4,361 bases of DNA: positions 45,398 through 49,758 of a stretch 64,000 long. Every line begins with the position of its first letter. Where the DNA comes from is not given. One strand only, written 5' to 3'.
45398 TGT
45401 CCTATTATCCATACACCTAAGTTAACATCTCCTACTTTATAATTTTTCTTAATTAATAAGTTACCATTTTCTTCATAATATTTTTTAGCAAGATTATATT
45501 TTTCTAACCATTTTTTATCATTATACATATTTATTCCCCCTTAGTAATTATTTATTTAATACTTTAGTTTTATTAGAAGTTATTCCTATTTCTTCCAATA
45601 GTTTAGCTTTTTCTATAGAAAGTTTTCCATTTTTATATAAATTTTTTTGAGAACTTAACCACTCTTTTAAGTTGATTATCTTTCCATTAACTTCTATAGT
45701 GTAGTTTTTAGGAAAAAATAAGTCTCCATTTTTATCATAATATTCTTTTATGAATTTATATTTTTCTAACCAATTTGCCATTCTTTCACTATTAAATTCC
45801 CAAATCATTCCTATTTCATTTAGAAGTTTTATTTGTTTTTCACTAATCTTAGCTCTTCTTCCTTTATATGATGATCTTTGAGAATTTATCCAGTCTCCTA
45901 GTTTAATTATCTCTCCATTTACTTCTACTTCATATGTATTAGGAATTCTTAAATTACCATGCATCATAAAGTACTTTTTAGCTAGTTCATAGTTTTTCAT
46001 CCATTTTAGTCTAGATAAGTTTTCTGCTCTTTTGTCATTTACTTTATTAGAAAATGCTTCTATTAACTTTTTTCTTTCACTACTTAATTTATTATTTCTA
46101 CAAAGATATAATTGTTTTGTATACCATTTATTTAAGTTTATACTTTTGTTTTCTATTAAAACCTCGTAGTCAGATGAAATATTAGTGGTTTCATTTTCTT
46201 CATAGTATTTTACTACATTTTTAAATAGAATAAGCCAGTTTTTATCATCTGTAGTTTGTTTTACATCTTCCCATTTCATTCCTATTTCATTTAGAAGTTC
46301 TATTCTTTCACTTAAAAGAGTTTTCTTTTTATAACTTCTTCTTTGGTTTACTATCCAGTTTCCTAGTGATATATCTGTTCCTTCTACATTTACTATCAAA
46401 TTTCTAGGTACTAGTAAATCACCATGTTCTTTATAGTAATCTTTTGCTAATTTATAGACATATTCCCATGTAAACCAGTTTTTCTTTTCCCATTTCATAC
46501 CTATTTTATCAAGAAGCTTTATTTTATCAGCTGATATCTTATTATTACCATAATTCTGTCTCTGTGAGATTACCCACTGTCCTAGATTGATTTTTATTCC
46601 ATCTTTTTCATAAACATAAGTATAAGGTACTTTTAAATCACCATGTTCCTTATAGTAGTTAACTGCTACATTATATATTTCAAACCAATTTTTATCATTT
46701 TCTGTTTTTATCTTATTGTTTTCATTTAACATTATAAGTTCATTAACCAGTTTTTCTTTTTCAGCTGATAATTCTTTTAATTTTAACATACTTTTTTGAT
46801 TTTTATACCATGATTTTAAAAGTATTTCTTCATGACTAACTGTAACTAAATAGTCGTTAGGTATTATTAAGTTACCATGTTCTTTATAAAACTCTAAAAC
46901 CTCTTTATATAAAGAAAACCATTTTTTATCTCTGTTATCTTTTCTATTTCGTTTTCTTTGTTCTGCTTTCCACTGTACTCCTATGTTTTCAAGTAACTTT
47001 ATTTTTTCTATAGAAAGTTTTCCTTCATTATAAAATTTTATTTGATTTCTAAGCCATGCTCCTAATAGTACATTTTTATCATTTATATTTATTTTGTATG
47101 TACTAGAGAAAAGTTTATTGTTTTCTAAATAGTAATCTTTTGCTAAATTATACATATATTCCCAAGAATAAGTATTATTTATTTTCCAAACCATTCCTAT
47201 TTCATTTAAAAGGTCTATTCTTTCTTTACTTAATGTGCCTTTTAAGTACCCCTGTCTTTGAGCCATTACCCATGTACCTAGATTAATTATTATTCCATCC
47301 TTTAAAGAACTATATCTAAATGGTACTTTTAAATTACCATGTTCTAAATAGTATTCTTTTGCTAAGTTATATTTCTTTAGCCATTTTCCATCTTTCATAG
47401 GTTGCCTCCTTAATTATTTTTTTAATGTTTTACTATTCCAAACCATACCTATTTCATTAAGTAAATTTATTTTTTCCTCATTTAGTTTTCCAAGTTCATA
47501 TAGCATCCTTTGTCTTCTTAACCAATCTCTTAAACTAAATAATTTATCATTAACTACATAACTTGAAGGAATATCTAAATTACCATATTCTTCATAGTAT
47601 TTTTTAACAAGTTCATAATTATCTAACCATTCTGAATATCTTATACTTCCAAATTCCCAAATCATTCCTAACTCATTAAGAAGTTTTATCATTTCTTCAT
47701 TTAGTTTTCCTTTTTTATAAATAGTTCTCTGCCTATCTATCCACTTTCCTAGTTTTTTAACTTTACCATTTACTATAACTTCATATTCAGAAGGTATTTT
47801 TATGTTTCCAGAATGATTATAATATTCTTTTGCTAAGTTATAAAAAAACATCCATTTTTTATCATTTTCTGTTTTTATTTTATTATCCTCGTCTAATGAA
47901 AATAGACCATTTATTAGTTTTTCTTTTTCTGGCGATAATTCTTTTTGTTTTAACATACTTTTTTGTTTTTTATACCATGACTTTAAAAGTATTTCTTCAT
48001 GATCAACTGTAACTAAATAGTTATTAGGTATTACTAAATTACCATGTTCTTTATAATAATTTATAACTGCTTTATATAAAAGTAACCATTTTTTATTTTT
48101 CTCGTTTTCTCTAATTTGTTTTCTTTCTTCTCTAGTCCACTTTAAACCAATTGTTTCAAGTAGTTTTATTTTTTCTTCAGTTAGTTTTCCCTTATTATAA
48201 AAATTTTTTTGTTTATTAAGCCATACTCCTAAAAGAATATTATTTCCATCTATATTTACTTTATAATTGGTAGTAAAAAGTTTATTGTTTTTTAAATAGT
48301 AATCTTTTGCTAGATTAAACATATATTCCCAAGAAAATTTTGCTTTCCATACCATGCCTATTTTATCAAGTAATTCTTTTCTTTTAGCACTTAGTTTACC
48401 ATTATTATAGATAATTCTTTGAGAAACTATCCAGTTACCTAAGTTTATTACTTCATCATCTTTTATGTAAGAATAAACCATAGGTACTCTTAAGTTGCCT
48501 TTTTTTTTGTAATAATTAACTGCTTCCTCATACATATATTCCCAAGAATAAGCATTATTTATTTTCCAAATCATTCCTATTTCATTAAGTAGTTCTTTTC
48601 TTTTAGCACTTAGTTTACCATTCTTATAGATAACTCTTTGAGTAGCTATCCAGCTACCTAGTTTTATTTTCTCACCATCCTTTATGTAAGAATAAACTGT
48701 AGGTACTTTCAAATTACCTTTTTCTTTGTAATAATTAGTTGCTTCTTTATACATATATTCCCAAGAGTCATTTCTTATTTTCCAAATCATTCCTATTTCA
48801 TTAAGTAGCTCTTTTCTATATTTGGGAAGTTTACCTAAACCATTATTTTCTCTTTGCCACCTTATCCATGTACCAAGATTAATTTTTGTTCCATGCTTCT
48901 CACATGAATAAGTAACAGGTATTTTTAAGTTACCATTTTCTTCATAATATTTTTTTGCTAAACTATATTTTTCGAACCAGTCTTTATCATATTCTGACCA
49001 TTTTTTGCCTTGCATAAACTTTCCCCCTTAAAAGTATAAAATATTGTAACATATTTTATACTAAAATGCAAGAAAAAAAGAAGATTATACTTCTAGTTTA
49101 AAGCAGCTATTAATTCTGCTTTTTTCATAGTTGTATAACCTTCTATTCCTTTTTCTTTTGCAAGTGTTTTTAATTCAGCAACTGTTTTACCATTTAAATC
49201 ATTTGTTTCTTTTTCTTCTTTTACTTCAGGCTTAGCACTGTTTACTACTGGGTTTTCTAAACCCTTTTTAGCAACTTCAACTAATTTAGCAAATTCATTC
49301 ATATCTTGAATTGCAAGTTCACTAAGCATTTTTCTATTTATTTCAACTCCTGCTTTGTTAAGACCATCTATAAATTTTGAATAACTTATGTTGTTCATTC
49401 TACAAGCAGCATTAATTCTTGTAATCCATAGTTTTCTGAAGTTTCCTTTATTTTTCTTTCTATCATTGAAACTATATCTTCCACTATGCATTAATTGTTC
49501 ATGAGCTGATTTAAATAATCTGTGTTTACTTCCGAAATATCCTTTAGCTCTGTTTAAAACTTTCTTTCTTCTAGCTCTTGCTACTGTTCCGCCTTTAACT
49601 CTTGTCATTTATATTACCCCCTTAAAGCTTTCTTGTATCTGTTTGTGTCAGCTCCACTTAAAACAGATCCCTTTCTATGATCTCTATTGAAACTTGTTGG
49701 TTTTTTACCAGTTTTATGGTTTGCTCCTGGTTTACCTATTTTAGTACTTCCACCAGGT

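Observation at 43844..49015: Operon of three proteins built solely from ~20 tandem helicase-associated (HA) domain repeats, without any helicase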

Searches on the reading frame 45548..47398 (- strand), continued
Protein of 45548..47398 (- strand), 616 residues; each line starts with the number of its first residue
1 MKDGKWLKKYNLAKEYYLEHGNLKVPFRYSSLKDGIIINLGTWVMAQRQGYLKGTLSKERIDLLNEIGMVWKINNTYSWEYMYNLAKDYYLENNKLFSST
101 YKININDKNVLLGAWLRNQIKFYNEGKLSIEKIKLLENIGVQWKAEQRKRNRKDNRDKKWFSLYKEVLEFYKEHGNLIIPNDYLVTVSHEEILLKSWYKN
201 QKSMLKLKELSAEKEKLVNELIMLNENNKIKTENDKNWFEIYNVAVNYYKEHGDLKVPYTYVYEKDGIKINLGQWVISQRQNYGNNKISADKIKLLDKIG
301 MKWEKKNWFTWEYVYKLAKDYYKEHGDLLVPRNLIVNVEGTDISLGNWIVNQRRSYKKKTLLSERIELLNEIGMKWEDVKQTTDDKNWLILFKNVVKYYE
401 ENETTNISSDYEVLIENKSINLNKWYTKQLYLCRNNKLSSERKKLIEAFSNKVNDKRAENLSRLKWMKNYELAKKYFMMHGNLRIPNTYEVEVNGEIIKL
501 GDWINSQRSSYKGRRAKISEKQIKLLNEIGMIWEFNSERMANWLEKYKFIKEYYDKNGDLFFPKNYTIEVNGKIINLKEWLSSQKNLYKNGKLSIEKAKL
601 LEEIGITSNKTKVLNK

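Call 51: search_protein_families(library=pfam, proteins=[L012:8001-10745:+, L005:9995-11530:+, L018:8001-10772:+], max_evalue=0.001)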
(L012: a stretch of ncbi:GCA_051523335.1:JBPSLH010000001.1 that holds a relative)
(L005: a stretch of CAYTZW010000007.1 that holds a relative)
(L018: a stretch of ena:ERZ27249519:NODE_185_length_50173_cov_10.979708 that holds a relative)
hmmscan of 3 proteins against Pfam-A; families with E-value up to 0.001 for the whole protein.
L012:8001-10745:+ (914 aa): 2 families
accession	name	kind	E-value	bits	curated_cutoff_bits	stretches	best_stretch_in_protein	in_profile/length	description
PF03457.19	HA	-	1.8e-114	374.5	28.4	7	548-609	4-64/64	Helicase associated domain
PF04851.21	ResIII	-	0.00099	19.5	22.5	0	3-49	2-49/164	Type III restriction enzyme, res subunit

L005:9995-11530:+ (511 aa): 2 families
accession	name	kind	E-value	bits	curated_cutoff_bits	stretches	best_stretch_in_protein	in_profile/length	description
PF03457.19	HA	-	2e-63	211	28.4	5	281-342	2-62/64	Helicase associated domain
PF08847.16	Crr6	-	0.00039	20.6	25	0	90-138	68-110/150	Chlororespiratory reduction 6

L018:8001-10772:+ (923 aa): 5 families
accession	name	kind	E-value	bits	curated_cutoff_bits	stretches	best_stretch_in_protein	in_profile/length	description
PF03457.19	HA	-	4.6e-118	386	28.4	7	698-758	4-64/64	Helicase associated domain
PF04539.22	Sigma70_r3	-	4.7e-25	87.9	25.3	1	248-321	3-77/78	Sigma-70 region 3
PF04542.20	Sigma70_r2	-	2.8e-20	72.3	24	1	167-236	2-70/71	Sigma-70 region 2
PF04545.22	Sigma70_r4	-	1.3e-17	63.4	24.1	1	334-386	1-49/50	Sigma-70, region 4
PF00140.25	Sigma70_r1_2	-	6.6e-16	58.4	22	1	128-160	1-33/34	Sigma-70 factor, region 1.2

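Call 89: find_encoding_contigs(protein=P0023, flank=7000, max_places=2)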
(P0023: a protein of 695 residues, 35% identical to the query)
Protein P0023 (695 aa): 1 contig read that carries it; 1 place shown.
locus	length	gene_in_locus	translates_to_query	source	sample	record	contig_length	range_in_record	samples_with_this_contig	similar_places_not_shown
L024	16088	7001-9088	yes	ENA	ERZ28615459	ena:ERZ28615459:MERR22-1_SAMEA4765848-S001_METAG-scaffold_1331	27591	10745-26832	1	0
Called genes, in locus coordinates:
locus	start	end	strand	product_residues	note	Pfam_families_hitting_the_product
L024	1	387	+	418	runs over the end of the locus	PF00919:UPF0004, PF04055:Radical_SAM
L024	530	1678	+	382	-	-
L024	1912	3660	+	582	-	PF01336:tRNA_anti-codon, PF00152:tRNA-synt_2, PF02938:GAD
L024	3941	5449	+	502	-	-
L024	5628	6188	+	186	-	PF05198:IF3_N, PF00707:IF3_C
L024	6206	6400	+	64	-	PF01632:Ribosomal_L35p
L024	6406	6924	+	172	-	PF00453:Ribosomal_L20, PF07498:Rho_N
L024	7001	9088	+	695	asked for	PF03457:HA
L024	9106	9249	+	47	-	-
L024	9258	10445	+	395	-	PF03457:HA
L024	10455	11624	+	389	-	PF03457:HA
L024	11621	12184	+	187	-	-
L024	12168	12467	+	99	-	-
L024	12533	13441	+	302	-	PF03457:HA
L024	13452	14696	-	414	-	PF02388:FemAB, PF13480:Acetyltransf_6 (weak)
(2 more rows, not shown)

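Call 90: find_encoding_contigs(protein=P0081, flank=7000, max_places=2)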
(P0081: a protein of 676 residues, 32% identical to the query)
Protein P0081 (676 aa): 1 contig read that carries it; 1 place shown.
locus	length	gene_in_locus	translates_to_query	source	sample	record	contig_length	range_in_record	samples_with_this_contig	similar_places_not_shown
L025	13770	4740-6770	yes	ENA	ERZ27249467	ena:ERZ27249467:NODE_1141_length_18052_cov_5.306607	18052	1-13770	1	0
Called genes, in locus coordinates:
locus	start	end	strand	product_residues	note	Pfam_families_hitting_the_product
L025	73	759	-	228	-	-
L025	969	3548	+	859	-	PF03457:HA, PF08847:Crr6 (faint), PF03457:HA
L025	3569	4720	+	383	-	PF03457:HA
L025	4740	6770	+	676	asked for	PF03457:HA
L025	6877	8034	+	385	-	PF03457:HA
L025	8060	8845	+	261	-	PF03457:HA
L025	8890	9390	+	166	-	PF09479:Flg_new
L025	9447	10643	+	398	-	PF00871:Acetate_kinase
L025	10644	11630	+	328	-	PF01368:DHH, PF02272:DHHA1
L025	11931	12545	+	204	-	PF06271:RDD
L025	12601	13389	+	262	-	PF04203:Sortase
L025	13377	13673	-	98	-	-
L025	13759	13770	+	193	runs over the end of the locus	PF01926:MMR_HSR1, PF03193:RsgA_GTPase (faint)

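Call 95: search_protein_families(library=pfam, proteins=[L006:12834-13397:+, L006:13381-13680:+, L015:10916-11464:+], max_evalue=1)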
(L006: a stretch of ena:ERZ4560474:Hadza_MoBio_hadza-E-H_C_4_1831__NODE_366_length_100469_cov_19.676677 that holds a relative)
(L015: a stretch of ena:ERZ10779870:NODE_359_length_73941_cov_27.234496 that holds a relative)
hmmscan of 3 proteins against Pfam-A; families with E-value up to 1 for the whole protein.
L006:12834-13397:+ (187 aa): 0 families

L006:13381-13680:+ (99 aa): 2 families
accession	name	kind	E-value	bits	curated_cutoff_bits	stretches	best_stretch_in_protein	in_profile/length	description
PF11036.13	YqgB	-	0.021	15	24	1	34-51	24-41/43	Virulence promoting factor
PF11961.13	DUF3475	-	0.049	14.1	29.7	0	71-89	30-48/57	Domain of unknown function (DUF3475)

L015:10916-11464:+ (182 aa): 0 families

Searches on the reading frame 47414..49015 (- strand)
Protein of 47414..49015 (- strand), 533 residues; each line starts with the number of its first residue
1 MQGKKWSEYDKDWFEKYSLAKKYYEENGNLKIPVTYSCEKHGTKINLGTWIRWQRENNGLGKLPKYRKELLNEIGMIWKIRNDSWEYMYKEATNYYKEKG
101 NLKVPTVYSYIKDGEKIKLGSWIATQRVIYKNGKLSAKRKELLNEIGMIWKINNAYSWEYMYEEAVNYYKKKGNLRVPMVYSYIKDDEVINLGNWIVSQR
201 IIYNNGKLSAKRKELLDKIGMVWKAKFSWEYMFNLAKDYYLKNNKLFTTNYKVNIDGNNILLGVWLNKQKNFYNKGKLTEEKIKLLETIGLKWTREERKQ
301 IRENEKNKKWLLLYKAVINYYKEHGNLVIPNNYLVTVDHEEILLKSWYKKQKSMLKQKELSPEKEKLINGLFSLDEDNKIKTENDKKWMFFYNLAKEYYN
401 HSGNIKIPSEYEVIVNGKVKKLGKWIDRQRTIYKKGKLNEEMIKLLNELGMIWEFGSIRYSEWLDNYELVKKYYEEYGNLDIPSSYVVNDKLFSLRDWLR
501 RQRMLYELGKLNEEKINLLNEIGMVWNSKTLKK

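Call 3: search_protein_families(library=pfam, proteins=[window:47414-49015:-], max_evalue=0.01)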
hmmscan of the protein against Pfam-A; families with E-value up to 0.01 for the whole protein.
window:47414-49015:- (533 aa): 1 family
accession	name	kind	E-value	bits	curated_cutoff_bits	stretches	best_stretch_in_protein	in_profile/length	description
PF03457.19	HA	-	6e-100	328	28.4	7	83-148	3-64/64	Helicase associated domain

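Call 4: search_protein_families(library=ncbifam, proteins=[window:47414-49015:-], max_evalue=0.01)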
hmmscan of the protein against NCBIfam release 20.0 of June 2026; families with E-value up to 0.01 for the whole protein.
window:47414-49015:- (533 aa): 1 family
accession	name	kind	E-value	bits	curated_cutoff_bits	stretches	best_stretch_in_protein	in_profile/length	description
TIGR00070.1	hisG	equivalog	0.0024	17.8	75.75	0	275-325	7-59/183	ATP phosphoribosyltransferase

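Call 29: search_protein_families(library=padloc, proteins=[window:47414-49015:-], max_evalue=0.01)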
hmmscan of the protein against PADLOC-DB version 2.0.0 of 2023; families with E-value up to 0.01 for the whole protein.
window:47414-49015:- (533 aa): 0 families

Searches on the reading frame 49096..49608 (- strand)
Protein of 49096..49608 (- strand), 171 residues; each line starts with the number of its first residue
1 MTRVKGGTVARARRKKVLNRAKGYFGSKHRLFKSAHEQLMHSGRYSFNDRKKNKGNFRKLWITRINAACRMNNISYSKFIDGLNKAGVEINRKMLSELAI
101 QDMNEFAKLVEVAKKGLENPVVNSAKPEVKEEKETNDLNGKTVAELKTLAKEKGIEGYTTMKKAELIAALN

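Call 72: find_homologous_proteins(query=window:49096-49608:-, max_evalue=1e-10)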
Query window:49096-49608:- (171 aa): 8000 proteins with E <= 1e-10 among 8000 candidates; the best 120 are listed.
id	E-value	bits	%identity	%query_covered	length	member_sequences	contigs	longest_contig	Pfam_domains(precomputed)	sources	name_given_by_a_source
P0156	9.9e-104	362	100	100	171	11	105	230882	PF07498.19,PF00453.24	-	-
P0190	2.9e-103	361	99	100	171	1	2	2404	PF07498.19,PF00453.24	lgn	-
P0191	7.9e-103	359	99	100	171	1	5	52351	PF07498.19,PF00453.24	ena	-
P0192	2.6e-102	358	99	100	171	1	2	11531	PF07498.19,PF00453.24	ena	-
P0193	4.7e-99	347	98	100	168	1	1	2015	PF07498.19,PF00453.24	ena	-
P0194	2.2e-95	335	94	100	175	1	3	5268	PF07498.19,PF00453.24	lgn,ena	-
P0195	7.2e-95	334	93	100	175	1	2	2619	PF07498.19,PF00453.24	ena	-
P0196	1.6e-94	332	93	100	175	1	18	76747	PF07498.19,PF00453.24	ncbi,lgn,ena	-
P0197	1.7e-94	332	93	100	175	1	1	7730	PF07498.19,PF00453.24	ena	-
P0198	5.1e-94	331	93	100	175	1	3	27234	PF07498.19,PF00453.24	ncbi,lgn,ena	-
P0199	1.6e-93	329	92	100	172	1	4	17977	PF07498.19,PF00453.24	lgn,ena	-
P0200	4.4e-93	328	92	100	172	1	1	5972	PF07498.19,PF00453.24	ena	-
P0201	5.3e-93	327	91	100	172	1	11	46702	PF07498.19,PF00453.24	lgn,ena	-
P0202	7.2e-93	327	91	100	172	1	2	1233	PF07498.19,PF00453.24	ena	-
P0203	7.8e-93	327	92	100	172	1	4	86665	PF07498.19,PF00453.24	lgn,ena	-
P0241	5.3e-82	292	85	99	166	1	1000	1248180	PF07498.19,PF00453.24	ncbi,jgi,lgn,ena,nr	ncbi:50S ribosomal protein L20 [Clostridium sp. CAG:628]|jgi:ribosomal protein L20|nr:50S ribosomal 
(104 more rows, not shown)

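Call 74: find_encoding_contigs(protein=P0241, flank=9000, max_places=3)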
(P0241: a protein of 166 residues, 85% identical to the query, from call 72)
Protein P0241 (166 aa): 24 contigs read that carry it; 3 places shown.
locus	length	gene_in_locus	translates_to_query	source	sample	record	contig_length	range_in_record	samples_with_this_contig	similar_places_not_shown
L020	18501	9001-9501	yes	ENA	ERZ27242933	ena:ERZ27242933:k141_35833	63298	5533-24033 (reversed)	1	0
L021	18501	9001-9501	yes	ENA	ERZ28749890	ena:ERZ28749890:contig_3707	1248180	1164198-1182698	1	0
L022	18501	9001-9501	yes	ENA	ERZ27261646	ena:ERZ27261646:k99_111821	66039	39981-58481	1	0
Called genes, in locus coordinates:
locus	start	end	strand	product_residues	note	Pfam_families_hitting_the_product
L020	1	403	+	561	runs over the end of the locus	-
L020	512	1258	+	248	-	PF20260:PUA_4 (weak), PF04452:Methyltrans_RNA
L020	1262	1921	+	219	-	-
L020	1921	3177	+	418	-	PF00919:UPF0004, PF04055:Radical_SAM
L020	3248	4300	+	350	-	-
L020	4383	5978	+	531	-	-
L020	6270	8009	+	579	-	PF01336:tRNA_anti-codon, PF00152:tRNA-synt_2, PF02938:GAD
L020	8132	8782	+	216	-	PF05198:IF3_N, PF00707:IF3_C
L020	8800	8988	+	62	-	PF01632:Ribosomal_L35p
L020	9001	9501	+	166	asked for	PF00453:Ribosomal_L20, PF07498:Rho_N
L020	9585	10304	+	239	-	PF03457:HA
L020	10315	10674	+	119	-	-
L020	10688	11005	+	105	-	-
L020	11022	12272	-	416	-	PF02388:FemAB, PF13480:Acetyltransf_6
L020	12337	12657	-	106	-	-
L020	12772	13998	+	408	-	PF03952:Enolase_N, PF00113:Enolase_C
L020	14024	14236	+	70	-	PF03840:SecG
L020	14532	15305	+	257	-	-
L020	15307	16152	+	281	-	-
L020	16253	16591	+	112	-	PF01245:Ribosomal_L19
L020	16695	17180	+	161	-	PF10502:Peptidase_S26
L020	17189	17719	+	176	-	-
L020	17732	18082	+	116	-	-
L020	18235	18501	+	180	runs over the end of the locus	PF03352:Adenine_glyco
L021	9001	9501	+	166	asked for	PF00453:Ribosomal_L20, PF07498:Rho_N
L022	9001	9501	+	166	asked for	PF00453:Ribosomal_L20, PF07498:Rho_N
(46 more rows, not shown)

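Call 95: search_protein_families(library=pfam, proteins=[L020:10315-10674:+, L020:10688-11005:+], max_evalue=1)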
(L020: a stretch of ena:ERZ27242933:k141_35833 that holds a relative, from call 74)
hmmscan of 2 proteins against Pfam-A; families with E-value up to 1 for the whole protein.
L020:10315-10674:+ (119 aa): 0 families

L020:10688-11005:+ (105 aa): 1 family
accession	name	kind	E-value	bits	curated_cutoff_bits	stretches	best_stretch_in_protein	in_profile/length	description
PF06869.18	DUF1258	-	0.05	13.5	33.1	1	24-75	60-109/253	Protein of unknown function (DUF1258)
